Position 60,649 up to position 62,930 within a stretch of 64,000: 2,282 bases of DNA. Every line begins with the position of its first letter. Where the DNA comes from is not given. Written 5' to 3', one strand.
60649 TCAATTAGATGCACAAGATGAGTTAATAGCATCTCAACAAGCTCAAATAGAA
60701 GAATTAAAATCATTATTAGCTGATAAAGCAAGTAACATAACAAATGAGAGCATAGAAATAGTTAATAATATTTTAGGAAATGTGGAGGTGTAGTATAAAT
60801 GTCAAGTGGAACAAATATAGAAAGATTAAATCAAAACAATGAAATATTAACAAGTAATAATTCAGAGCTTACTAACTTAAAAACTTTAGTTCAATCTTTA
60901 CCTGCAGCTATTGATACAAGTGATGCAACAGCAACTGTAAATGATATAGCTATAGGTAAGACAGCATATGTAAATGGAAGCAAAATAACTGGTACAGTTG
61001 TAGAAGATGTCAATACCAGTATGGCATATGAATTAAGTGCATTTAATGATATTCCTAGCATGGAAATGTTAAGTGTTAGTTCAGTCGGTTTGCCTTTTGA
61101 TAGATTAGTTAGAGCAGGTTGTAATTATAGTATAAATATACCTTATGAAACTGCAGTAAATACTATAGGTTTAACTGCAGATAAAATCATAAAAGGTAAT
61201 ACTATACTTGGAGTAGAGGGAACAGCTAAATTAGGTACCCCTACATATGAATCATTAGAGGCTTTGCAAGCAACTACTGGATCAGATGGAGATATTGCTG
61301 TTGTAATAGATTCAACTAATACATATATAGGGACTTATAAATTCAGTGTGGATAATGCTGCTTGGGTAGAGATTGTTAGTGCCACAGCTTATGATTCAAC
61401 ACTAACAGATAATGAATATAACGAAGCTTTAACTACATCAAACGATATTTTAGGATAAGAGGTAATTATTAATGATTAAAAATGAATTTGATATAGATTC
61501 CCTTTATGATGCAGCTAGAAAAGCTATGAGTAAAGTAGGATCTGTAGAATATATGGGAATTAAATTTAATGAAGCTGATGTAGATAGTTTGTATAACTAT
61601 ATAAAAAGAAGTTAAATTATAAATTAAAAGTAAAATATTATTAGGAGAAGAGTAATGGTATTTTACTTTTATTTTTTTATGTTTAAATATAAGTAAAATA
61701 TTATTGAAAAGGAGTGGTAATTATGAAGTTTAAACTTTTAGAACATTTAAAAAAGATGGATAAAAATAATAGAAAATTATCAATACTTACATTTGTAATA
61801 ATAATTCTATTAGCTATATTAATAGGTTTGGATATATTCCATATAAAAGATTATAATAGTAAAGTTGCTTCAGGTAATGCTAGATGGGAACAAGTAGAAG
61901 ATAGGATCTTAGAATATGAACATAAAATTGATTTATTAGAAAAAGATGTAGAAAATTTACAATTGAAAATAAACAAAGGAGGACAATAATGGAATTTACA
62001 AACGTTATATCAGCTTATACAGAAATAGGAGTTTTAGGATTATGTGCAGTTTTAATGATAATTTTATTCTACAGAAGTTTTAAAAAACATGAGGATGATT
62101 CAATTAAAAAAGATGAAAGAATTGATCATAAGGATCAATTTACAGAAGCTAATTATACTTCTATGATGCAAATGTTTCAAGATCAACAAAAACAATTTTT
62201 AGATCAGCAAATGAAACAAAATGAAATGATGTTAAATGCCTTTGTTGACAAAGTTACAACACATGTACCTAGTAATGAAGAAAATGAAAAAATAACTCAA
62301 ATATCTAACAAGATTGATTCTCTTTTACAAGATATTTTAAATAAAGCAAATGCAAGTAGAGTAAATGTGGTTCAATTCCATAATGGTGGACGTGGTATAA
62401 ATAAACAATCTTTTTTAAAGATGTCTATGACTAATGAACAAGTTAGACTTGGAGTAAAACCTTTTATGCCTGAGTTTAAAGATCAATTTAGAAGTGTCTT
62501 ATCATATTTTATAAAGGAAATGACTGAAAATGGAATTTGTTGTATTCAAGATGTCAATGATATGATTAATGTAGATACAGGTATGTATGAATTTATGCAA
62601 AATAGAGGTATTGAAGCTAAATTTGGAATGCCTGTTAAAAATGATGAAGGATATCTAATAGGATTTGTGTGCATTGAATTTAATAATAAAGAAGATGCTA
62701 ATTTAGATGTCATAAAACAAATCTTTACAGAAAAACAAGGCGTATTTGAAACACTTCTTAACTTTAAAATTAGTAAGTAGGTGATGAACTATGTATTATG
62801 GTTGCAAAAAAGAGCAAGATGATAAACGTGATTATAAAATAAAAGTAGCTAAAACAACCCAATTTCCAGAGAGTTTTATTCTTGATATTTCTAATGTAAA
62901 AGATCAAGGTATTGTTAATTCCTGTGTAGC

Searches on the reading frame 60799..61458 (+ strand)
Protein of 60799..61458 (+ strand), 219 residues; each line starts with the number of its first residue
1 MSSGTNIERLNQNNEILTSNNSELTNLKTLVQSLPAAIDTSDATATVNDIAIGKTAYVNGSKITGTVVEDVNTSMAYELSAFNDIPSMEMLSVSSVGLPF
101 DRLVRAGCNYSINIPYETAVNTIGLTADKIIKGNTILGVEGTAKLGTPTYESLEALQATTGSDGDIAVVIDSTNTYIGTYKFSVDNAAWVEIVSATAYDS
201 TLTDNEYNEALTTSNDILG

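Call 9: search_protein_families(library=pfam, proteins=[window:60799-61458:+], max_evalue=0.1)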
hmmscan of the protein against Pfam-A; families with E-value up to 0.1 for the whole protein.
window:60799-61458:+ (219 aa): 1 family
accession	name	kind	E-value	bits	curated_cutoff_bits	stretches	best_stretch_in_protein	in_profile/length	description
PF02465.23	FliD_N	-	0.043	14.9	24.8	0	6-59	19-68/97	Flagellar hook-associated protein 2 N-terminus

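Call 10: search_protein_families(library=phrogs, proteins=[window:60799-61458:+], max_evalue=0.01)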
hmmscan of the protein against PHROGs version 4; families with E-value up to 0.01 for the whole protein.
window:60799-61458:+ (219 aa): 3 families
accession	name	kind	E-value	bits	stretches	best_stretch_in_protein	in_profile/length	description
phrog_38337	-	unknown function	1.5e-09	38.1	1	33-115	298-373/622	-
phrog_13589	-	unknown function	4.4e-09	35.8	1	12-176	757-910/1042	-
phrog_35834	-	unknown function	0.00043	20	1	111-144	99-132/479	-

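Call 31: find_homologous_proteins(query=window:60799-61455:+, max_evalue=0.001)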
Query window:60799-61455:+ (219 aa): 569 proteins with E <= 0.001 among 1833 candidates; the best 120 are listed.
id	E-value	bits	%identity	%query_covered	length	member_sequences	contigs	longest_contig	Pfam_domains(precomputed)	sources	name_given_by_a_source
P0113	1.2e-130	451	100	100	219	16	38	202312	-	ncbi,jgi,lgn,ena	jgi:hypothetical protein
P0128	1.6e-117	408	89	100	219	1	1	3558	-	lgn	-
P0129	1.2e-85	304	73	100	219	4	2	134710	-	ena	-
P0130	3.4e-83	296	71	100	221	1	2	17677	-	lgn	-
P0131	2.0e-82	294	70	100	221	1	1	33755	-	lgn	-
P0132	9.4e-82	291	69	100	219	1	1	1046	-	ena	-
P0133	4.3e-81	289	69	100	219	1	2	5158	-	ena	-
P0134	7.1e-81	289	68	100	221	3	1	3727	-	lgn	-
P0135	6.3e-80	285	68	100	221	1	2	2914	-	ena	-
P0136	3.7e-79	283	68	100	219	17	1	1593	-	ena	-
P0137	4.1e-79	283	68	100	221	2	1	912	-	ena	-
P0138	9.9e-79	282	66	100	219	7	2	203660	-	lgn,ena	-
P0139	9.3e-78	278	67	100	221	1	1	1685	-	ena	-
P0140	8.3e-77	275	67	100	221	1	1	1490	-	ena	-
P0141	1.6e-75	271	63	100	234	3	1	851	-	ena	-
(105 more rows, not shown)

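Call 46: search_dna_similar(query=window:60799-61455:+, collection=phages, mode=protein, max_evalue=0.001, max_rows=30)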
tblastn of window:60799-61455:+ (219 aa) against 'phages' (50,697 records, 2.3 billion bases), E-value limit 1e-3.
Records with a match: 1; places in all: 1; records where one place covers at least 80% of the query: 0.
Best place of each record, by identity: <60% 1.
By first word of the organism name: Dulem 1.
By host as written in the record: Varecia variegata 1.
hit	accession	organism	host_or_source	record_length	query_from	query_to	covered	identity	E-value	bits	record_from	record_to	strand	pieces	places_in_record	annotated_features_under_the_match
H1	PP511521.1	Dulem virus 36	Varecia variegata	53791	26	147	56%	34.4%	2e-6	54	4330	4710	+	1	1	tail protein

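Call 48: get_annotated_region(hit=H1, flank=8000)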
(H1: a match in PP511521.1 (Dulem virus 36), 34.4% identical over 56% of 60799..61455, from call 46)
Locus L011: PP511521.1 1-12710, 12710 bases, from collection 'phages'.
description: Dulem virus 36 isolate Duke_24FS_3, complete genome.
organism: Dulem virus 36 (NCBI taxid 3145754)
taxonomy: Viruses; Duplodnaviria; Heunggongvirae; Uroviricota; Caudoviricetes
host: Varecia variegata; source: feces; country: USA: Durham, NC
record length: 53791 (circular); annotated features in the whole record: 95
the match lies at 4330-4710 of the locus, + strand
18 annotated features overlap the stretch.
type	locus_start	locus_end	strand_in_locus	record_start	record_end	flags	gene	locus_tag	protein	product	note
CDS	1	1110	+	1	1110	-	-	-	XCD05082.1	terminase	-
CDS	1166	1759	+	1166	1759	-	-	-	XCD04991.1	endonuclease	-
CDS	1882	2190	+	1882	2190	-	-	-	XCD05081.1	terminase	-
CDS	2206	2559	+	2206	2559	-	-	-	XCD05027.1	hypothetical protein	-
CDS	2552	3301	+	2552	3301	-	-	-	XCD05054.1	hypothetical protein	-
CDS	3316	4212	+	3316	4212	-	-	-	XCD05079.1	tail protein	-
CDS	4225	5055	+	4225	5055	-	-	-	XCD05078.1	tail protein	-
CDS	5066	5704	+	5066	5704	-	-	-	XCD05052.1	hypothetical protein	-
CDS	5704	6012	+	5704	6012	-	-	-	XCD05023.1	hypothetical protein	-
CDS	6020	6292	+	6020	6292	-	-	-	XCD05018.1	hypothetical protein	-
CDS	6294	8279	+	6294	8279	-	-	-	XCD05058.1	hypothetical protein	-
CDS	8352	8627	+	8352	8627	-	-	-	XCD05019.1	hypothetical protein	-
CDS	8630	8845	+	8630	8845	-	-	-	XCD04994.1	holin protein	-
CDS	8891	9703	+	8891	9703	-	-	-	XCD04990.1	cell wall hydrolase autolysin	-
CDS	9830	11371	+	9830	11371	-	-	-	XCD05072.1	portal protein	-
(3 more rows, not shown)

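Call 52: search_solved_structures(query=window:60799-61455:+, max_evalue=1)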
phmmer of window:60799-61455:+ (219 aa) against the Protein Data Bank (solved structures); distinct sequences matched with E-value up to 1: 0.

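Call 65: search_protein_families(library=pfam, proteins=[L007:10721-12187:+], max_evalue=0.01)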
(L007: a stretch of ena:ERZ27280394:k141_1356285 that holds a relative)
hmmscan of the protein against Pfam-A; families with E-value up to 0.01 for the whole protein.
L007:10721-12187:+ (488 aa): 5 families
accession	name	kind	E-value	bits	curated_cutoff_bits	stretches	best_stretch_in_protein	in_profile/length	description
PF13964.12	Kelch_6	-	1e-08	35.3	25.3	1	179-215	8-46/50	Kelch motif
PF24681.1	Kelch_KLHDC2_KLHL20_DRC7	-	1.4e-05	25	50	1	90-212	81-194/221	KLHDC2/KLHL20/DRC7 Kelch-repeats domain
PF25210.1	Kelch_FKB95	-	0.00016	21.8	70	1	156-253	63-164/268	FKB95, Kelch-repeats domain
PF01344.31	Kelch_1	-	0.00019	21.3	20.1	0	181-215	10-45/46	Kelch motif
PF13418.12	Kelch_4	-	0.0034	17.7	21.6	0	154-171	32-49/49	Galactose oxidase, central domain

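Call 67: predict_structure(alignment_id=A3)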
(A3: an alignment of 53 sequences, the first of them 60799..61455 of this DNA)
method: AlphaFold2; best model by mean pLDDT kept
length: 219 residues; sequences in the alignment: 53
mean_pLDDT: 80.5   pTM: 0.46
mean pLDDT of the five models: 80.5, 78.3, 75.8, 74.0, 73.3
residues with pLDDT >= 90: 73; 70-90: 100; 50-70: 39; < 50: 7
segments of 3 or more residues with pLDDT < 50: 198-200, 216-219
pLDDT, mean of each block of 10 residues (from residue 1): 76 88 89 73 88 91 93 87 94 86 89 92 92 91 72 78 74 63 82 62 58 51
secondary structure, 60 per line:
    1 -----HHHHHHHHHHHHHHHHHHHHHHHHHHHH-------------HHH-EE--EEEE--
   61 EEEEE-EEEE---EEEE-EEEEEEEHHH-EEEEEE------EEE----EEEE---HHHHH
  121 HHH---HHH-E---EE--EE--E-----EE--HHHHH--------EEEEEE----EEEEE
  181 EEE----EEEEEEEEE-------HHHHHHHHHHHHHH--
elements in order: H6-33 E55-58 E61-65 E67-70 E74-77 E79-85 E90-95 E102-104 E109-112 H116-123 H153-157 E166-171 E176-183 E188-196 H204-217
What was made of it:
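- The M-insert-L unit folds confidently as a compact beta-rich domain (call 67).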

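Call 70: fold_search(model_id=the predicted structure, library=viral)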
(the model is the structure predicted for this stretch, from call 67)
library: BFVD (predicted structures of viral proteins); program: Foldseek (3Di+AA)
matches with E <= 10: 987; with E <= 0.001: 9
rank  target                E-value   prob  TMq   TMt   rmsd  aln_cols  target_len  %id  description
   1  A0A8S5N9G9            4.4e-06  1.00  0.34  0.28   7.9       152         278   21  Uncharacterized protein [Myoviridae sp. ct5hB2]
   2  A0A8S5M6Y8            1.1e-05  1.00  0.29  0.14  12.3       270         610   18  Tail protein [Siphoviridae sp. ctrgt10]
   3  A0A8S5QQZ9            1.3e-05  1.00  0.38  0.24   5.3       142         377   19  Tail protein [Myoviridae sp. ctgXL3]
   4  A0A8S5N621            2.6e-05  1.00  0.25  0.18  11.1       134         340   22  Tail protein (Fragment) [Siphoviridae sp. ctnN38]
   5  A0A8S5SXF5            2.8e-05  1.00  0.23  0.16  17.3       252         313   14  Tail protein [virus sp. ctoC338]
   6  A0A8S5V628            3.1e-04  0.94  0.17  0.11  24.8       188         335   17  Tail protein [Siphoviridae sp. ctdd214]
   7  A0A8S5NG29            3.3e-04  1.00  0.27  0.21   8.1       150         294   18  Tail protein (Fragment) [Caudovirales sp. ctUJJ3]
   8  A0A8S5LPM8            5.7e-04  1.00  0.29  0.35  11.4       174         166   22  Tail protein [Siphoviridae sp. ctoiW10]
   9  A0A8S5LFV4            6.0e-04  0.99  0.27  0.18  11.3       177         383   14  Uncharacterized protein [Siphoviridae sp. ctlXU33]
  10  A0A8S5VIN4            1.3e-03  0.98  0.20  0.18  11.1       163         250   16  Tail protein [Ackermannviridae sp.]
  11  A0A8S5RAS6            2.6e-03  0.96  0.18  0.09  15.8       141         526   21  Receptor Binding Protein [Siphoviridae sp. ctkfT29]
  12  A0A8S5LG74            4.6e-03  0.85  0.25  0.16  12.2       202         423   17  Uncharacterized protein [Siphoviridae sp. ctFiA6]
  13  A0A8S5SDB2            6.3e-03  0.98  0.24  0.18   8.6       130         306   26  Uncharacterized protein [Siphoviridae sp. ctnpt50]
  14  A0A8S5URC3            7.1e-03  0.98  0.27  0.22  10.5       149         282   15  Tail protein [Siphoviridae sp. ctg6c78]
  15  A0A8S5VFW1            1.0e-02  0.63  0.21  0.12  15.1       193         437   21  Tail protein [Podoviridae sp. ct6BA50]
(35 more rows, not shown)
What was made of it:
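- Its nearest viral models are metagenomic proteins labelled 'tail protein' (call 70).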

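Call 87: search_protein_representatives(alignment_id=A3)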
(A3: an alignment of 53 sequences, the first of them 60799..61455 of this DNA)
Query: 53 sequences, 298 profile positions. Proteins with E-value up to 0.001 (for the whole library): 11887; up to 1e-10: 5596; up to 1e-30: 1078. The best 150 are listed.
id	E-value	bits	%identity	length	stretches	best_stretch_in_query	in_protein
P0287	3.5e-159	545.5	-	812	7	42-149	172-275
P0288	8.6e-155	531.1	-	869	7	1-148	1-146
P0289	4.6e-145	499.1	-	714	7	7-147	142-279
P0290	2.8e-134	463.7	-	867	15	14-177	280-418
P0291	2.4e-132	457.4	-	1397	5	5-175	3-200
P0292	9.5e-126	435.7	-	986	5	40-217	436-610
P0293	1.5e-124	431.8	-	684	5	3-148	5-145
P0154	2.1e-124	431.3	-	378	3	1-151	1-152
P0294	8.0e-122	422.8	-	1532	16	17-85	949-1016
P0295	2.1e-117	408.3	-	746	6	13-102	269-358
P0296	2.3e-116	404.9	-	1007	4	1-233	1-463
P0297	2.5e-114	398.2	-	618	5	42-160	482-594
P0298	2.9e-113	394.7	-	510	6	39-146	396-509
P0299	1.8e-111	388.8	-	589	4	1-147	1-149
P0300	3.2e-111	388.0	-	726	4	8-152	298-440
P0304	2.6e-106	371.9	-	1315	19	43-79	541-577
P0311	1.5e-96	339.9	-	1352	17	36-80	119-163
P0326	4.3e-91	321.9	-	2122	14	10-259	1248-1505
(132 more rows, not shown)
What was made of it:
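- The same modules are found in 11,887 cluster representatives, often as long multi-unit arrays typical of fibre shafts (call 87).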

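Call 88: search_protein_families(library=pfam, proteins=[P0287, P0290, P0294, P0304, P0326, P0291, P0311], max_evalue=0.001)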
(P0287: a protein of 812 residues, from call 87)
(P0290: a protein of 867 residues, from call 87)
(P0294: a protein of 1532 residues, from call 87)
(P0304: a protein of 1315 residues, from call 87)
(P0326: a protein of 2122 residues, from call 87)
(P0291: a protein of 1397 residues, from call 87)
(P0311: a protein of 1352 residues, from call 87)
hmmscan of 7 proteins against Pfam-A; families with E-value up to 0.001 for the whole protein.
P0287 (812 aa): 0 families

P0290 (867 aa): 0 families

P0294 (1532 aa): 2 families
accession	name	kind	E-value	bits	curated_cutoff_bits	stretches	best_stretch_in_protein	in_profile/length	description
PF07603.17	Lcl_C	-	1.7e-24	86.8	34.9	1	1404-1530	1-117/117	Lcl C-terminal domain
PF09957.15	VapB_antitoxin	-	2.4e-06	27.7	23.4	0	1198-1211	16-29/47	Bacterial antitoxin of type II TA system, VapB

P0304 (1315 aa): 2 families
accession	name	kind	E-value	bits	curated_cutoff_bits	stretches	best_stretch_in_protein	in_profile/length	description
PF14326.11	DUF4384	-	1.1e-06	29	27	0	918-946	31-57/81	Domain of unknown function (DUF4384)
PF22721.1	TBP-TOTE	-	1.1e-06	28.5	27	0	1072-1090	47-65/78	TATA-binding-like protein domain of the TOTE conflict systems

P0326 (2122 aa): 0 families

P0291 (1397 aa): 1 family
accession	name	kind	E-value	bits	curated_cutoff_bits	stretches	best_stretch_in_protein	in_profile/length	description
PF03382.20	DUF285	-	1.4e-17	64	25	1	944-1018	12-84/120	Mycoplasma protein of unknown function, DUF285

P0311 (1352 aa): 0 families
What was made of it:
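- Family members also end in Lcl_C lectin-like domains (call 88).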

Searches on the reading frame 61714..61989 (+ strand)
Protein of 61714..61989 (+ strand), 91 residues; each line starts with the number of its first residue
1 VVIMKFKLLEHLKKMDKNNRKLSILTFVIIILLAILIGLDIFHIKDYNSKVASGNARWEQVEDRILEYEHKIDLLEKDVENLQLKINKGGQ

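Call 11: search_protein_families(library=phrogs, proteins=[window:61714-61989:+], max_evalue=0.01)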
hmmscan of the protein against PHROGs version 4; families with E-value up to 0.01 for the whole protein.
window:61714-61989:+ (91 aa): 1 family
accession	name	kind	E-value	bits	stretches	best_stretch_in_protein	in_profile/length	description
phrog_32549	-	unknown function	0.0079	17.3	1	22-77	9-63/119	-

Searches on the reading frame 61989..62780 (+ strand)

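Call 11: search_protein_families(library=phrogs, proteins=[window:61989-62780:+], max_evalue=0.01)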
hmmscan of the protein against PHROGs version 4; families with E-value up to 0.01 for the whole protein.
window:61989-62780:+ (263 aa): 3 families
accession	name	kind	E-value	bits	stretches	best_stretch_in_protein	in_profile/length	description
phrog_30125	-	unknown function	3.3e-05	24.8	1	109-157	92-140/242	-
phrog_14038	-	unknown function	0.0001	23.1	1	82-166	21-107/201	-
phrog_38864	-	unknown function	0.00046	21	1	93-234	37-173/206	-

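Call 65: search_protein_families(library=pfam, proteins=[window:61989-62780:+], max_evalue=0.01)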
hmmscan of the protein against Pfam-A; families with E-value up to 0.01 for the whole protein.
window:61989-62780:+ (263 aa): 0 families
